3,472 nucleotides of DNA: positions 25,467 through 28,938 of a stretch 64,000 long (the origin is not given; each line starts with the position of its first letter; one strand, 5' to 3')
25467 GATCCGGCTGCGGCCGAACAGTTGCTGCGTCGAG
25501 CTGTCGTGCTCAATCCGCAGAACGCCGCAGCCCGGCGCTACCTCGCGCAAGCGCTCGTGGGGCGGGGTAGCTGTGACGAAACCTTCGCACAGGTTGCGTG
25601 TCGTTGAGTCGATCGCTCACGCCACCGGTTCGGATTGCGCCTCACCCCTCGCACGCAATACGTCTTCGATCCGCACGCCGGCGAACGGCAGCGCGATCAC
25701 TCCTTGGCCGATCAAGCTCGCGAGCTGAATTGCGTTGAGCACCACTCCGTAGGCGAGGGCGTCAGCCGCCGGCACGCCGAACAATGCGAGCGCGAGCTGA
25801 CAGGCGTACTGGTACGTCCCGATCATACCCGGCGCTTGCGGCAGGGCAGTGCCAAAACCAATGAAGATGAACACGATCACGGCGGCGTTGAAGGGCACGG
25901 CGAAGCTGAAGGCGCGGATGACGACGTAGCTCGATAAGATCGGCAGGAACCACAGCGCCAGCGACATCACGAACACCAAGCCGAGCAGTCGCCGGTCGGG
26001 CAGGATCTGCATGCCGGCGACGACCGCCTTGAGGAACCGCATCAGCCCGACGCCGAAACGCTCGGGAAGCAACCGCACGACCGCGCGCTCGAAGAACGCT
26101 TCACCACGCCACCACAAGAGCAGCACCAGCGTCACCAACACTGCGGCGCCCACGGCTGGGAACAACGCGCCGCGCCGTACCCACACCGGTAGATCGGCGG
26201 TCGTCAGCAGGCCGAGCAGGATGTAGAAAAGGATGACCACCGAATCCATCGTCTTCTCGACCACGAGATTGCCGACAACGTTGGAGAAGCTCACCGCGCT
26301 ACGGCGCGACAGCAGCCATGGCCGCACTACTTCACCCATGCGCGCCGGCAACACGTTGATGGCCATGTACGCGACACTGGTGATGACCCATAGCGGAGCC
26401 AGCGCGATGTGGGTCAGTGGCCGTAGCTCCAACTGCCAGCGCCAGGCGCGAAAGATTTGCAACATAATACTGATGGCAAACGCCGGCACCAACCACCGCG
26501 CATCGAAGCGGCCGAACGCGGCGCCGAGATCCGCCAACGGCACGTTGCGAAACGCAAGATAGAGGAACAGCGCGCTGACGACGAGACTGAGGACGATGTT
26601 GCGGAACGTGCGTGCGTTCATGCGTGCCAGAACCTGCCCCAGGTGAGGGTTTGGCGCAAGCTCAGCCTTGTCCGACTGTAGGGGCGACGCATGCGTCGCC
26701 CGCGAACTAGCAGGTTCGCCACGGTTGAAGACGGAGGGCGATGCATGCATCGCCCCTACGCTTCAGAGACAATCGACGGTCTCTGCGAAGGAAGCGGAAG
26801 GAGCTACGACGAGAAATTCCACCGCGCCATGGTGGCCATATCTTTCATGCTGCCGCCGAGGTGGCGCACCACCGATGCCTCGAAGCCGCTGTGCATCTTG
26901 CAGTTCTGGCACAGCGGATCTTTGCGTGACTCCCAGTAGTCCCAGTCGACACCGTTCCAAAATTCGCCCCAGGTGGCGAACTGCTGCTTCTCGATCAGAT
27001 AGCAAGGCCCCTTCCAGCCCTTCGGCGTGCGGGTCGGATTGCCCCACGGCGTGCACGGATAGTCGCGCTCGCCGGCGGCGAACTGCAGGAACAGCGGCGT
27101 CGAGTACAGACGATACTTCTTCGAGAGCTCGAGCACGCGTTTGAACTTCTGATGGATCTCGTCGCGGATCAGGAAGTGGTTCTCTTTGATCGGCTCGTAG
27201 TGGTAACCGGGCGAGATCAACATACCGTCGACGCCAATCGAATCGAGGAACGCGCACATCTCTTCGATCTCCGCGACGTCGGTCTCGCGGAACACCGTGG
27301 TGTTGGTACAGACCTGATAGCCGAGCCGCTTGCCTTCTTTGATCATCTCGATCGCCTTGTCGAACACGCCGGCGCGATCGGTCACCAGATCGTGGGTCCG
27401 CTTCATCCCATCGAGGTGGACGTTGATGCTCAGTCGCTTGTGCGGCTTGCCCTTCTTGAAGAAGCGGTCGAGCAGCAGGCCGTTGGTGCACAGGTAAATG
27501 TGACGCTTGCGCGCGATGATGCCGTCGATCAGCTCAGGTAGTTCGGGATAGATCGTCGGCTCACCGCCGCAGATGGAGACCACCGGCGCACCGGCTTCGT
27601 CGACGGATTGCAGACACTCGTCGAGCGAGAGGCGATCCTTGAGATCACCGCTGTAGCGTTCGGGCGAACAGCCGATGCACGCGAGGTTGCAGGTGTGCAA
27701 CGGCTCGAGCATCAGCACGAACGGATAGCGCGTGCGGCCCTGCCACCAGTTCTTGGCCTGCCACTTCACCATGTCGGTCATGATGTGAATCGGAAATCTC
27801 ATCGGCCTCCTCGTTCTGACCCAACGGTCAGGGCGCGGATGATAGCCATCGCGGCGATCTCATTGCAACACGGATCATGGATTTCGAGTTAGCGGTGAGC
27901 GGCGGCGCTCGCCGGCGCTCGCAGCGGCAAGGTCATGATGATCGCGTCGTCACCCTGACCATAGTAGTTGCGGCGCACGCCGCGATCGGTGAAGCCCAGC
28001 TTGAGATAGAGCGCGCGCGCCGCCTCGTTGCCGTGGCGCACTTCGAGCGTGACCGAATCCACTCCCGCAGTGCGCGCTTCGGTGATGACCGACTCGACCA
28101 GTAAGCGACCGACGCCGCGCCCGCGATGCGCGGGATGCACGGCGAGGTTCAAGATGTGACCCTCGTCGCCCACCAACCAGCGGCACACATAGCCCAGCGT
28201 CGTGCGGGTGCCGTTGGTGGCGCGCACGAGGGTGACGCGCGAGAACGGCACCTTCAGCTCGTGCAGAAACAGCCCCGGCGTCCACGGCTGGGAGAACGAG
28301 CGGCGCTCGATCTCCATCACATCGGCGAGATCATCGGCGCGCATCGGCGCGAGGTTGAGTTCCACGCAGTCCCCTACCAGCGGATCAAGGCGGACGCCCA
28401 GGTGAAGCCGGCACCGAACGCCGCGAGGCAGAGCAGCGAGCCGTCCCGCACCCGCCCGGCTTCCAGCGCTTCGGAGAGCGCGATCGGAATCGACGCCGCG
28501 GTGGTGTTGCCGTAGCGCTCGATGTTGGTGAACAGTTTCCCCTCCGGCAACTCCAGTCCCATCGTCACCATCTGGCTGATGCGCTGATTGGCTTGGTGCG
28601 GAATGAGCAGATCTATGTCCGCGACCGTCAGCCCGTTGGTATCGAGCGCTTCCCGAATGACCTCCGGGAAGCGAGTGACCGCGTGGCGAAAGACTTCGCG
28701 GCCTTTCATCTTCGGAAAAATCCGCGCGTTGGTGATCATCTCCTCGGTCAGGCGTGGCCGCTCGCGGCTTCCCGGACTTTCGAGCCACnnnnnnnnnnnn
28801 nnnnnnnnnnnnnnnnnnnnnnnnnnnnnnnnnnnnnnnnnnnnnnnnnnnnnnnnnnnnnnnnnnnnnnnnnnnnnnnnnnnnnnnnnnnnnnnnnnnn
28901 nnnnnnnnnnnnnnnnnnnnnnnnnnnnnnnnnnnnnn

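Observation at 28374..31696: Translationally coupled trio: ferredoxin-membrane-ACD fusion plus a KAS III pair, upstream of rimI-hpnH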

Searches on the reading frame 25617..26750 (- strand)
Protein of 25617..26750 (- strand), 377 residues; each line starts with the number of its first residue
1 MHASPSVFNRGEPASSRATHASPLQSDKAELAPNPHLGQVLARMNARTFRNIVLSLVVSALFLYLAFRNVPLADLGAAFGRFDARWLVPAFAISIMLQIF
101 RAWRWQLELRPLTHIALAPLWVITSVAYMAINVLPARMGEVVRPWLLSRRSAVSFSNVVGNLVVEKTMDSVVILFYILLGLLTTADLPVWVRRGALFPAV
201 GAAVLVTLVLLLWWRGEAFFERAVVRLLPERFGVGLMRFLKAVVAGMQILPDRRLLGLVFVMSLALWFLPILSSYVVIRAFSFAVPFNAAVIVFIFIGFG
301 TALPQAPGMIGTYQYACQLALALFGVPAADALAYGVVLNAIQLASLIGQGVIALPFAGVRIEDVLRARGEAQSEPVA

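Call 7: search_protein_families(library=pfam, proteins=[window:25617-26750:-], max_evalue=0.01)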
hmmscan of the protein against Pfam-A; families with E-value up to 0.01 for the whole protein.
window:25617-26750:- (377 aa): 1 family
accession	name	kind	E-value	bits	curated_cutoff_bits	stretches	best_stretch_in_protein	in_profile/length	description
PF03706.18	LPG_synthase_TM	-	8.3e-41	140.8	33.4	1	52-345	1-297/302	Lysylphosphatidylglycerol synthase TM region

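Call 8: search_protein_families(library=ncbifam, proteins=[window:25617-26750:-], max_evalue=0.01)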
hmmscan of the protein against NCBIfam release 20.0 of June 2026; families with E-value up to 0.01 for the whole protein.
window:25617-26750:- (377 aa): 1 family
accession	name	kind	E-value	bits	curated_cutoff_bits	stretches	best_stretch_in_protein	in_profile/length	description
TIGR00374.1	TIGR00374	subfamily_domain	1.7e-21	76.9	43.2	1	54-363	4-319/323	flippase-like domain-containing protein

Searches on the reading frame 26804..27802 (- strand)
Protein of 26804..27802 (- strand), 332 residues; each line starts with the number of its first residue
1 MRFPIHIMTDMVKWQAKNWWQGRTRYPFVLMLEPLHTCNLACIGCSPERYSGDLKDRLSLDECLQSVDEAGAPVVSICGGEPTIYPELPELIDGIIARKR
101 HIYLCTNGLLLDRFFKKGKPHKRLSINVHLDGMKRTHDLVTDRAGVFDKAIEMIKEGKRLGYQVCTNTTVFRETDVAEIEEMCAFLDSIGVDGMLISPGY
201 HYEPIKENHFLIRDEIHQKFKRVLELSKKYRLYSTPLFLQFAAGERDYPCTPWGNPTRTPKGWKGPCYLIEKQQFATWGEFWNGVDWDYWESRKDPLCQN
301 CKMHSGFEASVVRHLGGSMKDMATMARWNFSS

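Call 7: search_protein_families(library=pfam, proteins=[window:26804-27802:-], max_evalue=0.01)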
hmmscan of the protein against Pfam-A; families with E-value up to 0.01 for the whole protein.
window:26804-27802:- (332 aa): 3 families
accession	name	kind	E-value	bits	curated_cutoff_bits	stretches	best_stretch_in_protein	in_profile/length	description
PF11946.13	DUF3463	-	4.2e-43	146.8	31.3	1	194-323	1-132/134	Domain of unknown function (DUF3463)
PF04055.27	Radical_SAM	-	5.4e-20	72.7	29.5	1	34-186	3-166/166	Radical SAM superfamily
PF13353.11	Fer4_12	-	0.0038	18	22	0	36-132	13-115/137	4Fe-4S single cluster domain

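Call 8: search_protein_families(library=ncbifam, proteins=[window:26804-27802:-], max_evalue=0.01)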
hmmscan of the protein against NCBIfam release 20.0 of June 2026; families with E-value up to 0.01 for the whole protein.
window:26804-27802:- (332 aa): 47 families (the best 25 are shown)
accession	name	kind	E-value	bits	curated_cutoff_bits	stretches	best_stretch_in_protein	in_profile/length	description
TIGR03470.1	HpnH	equivalog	2e-111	372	225.05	1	1-313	1-317/318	adenosyl-hopene transferase HpnH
TIGR02666.1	moaA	equivalog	4.9e-18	65.2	284.05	1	37-222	19-218/336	GTP 3',8-cyclase MoaA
TIGR04054.1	rSAM_NirJ1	equivalog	1.2e-16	60.3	650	1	29-192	37-203/387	putative heme d1 biosynthesis radical SAM protein NirJ1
TIGR03961.1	rSAM_PTO1314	hypoth_equivalog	3.1e-16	59.6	306.05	1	22-312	17-309/332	PTO1314 family radical SAM protein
TIGR04546.1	rSAM_ahbC_deAc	equivalog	1.1e-15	57.3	650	1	35-188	46-202/390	12,18-didecarboxysiroheme deacetylase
TIGR02668.1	moaA_archaeal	equivalog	3.5e-15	55.8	325.25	1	36-197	18-185/303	GTP 3',8-cyclase MoaA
TIGR04053.2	TIGR04053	equivalog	4.1e-15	55.9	395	1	26-192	6-179/366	TIGR04053 family radical SAM/SPASM domain-containing protein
NF001199.0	PRK00164.2-1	equivalog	5.7e-14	52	231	1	36-191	20-180/308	GTP 3',8-cyclase MoaA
TIGR04545.1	rSAM_ahbD_hemeb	equivalog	9.5e-14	51.6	500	1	35-192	7-168/339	heme b synthase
TIGR04051.1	rSAM_NirJ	equivalog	1.5e-13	50.4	515.45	1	35-198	9-175/354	heme d1 biosynthesis radical SAM protein NirJ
TIGR04347.1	pseudo_SAM_Halo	equivalog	1.1e-11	44.7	525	1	31-195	41-208/390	TIGR04347 family pseudo-SAM/SPASM protein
TIGR04466.1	rSAM_BlsE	equivalog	2.4e-11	43.6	400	1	23-192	1-168/327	cytosylglucuronate decarboxylase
TIGR04250.1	SCM_rSAM_ScmE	equivalog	3.7e-11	42.5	400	1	36-193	11-173/358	SynChlorMet cassette radical SAM/SPASM protein ScmE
TIGR03962.1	mycofact_rSAM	equivalog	5.4e-11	42.2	265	1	27-191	11-178/339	mycofactocin radical SAM maturase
TIGR04133.1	rSAM_w_lipo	hypoth_equivalog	8.9e-11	41.3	425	1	30-230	26-231/350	TIGR04133 family radical SAM/SPASM protein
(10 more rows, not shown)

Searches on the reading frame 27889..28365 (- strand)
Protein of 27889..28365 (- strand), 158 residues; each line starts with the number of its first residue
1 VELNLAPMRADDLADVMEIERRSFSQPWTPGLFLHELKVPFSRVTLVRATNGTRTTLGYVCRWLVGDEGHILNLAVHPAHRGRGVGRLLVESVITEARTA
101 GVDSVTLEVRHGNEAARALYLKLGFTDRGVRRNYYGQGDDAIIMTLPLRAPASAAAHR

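Call 8: search_protein_families(library=ncbifam, proteins=[window:27889-28365:-], max_evalue=0.01)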
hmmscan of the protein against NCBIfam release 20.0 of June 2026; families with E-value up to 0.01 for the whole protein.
window:27889-28365:- (158 aa): 30 families (the best 25 are shown)
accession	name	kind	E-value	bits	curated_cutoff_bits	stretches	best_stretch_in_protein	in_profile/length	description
TIGR01575.1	rimI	equivalog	3.6e-35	121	86.4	1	12-144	1-132/132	ribosomal protein S18-alanine N-acetyltransferase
NF007025.1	PRK09491.1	equivalog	6.7e-25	87.7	173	1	6-148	4-145/145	ribosomal protein S18-alanine N-acetyltransferase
TIGR03448.1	mycothiol_MshD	equivalog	2.9e-12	46.5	163.1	2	70-128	230-288/294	mycothiol synthase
NF002959.0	PRK03624.1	equivalog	8e-11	41.8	124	1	5-127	9-131/147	GNAT family acetyltransferase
NF040503.1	resist_ArsN1a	equivalog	7.2e-09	35.6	170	1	76-133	84-141/159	arsinothricin resistance N-acetyltransferase ArsN1 family A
NF007807.0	PRK10514.1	equivalog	2.4e-08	34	134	1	44-139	50-135/147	acetyltransferase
TIGR03103.1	trio_acet_GNAT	equivalog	4e-08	32.3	569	1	71-126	158-213/547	N-acetylglutaminylglutamine synthetase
NF049894.1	CG3035_N_ac_Glu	equivalog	1.3e-07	31.2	280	1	74-129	238-293/300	N-acetylglutamate synthase, CG3035 family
NF000487.1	stat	exception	3.5e-07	29.9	420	1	71-147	107-187/189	streptothricin N-acetyltransferase STAT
NF040501.1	resist_ArsN2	equivalog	2.3e-06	27.3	125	1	44-107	24-87/133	arsenic resistance N-acetyltransferase ArsN2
NF000359.1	sat3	exception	6.5e-06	26.3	360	1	69-135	96-162/180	streptothricin N-acetyltransferase Sat3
NF033083.0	AAC_3_I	equivalog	3.5e-05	24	200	1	68-126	77-135/145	AAC(3)-I family aminoglycoside N-acetyltransferase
NF000482.1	AAC_3_XI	exception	4.4e-05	23.3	300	1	73-127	80-134/148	aminoglycoside N-acetyltransferase AAC(3)-XI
NF008212.0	PRK10975.1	equivalog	7.3e-05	22.7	219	1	56-125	150-220/232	dTDP-4-amino-4,6-dideoxy-D-galactose acyltransferase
NF053587.1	SpmdActasePaiA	equivalog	9.3e-05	22.3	250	1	77-144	99-167/172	spermidine/spermine N(1)-acetyltransferase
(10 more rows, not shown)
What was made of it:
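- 27889..28365 (-): Gene 4: rimI (ribosomal protein S18-alanine N-acetyltransferase family GNAT). It starts 8 nt after the FabH stop and is the constant member of the block in all relatives. TIGR01575 scores 121 bits against a cutoff of 86.4 (call 8).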

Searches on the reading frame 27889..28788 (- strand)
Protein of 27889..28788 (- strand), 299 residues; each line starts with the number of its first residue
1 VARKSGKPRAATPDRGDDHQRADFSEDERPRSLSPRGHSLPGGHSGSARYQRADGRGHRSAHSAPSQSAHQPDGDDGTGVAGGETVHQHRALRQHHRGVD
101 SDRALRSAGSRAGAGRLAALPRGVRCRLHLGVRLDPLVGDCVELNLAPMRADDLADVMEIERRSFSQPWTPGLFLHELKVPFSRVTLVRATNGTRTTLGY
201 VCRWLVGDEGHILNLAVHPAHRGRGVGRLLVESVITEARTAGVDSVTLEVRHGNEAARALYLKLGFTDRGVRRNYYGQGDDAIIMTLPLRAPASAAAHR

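Call 7: search_protein_families(library=pfam, proteins=[window:27889-28788:-], max_evalue=0.01)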
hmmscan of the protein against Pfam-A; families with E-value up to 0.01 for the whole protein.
window:27889-28788:- (299 aa): 8 families
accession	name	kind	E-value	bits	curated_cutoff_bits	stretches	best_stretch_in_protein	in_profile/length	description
PF00583.31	Acetyltransf_1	-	1.4e-18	67.7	20.7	1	155-266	2-116/116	Acetyltransferase (GNAT) family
PF13508.13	Acetyltransf_7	-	1.8e-13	51.1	27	1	197-267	14-83/84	Acetyltransferase (GNAT) domain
PF08445.16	FR47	-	9.1e-12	45.3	22.1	1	199-269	10-80/86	FR47-like protein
PF13673.13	Acetyltransf_10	-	2.5e-10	40.9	23.6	1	198-272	43-113/128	Acetyltransferase (GNAT) domain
PF13302.13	Acetyltransf_3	-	1.2e-06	29.7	25.4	1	144-267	2-138/138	Acetyltransferase (GNAT) domain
PF14542.12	Acetyltransf_CG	-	0.00049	20.6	30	1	212-243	27-58/80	GCN5-related N-acetyl-transferase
PF13480.13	Acetyltransf_6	-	0.0037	17.9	22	1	163-247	48-133/143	Acetyltransferase (GNAT) domain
PF13527.13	Acetyltransf_9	-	0.004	17.6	25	0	210-266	73-124/127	Acetyltransferase (GNAT) domain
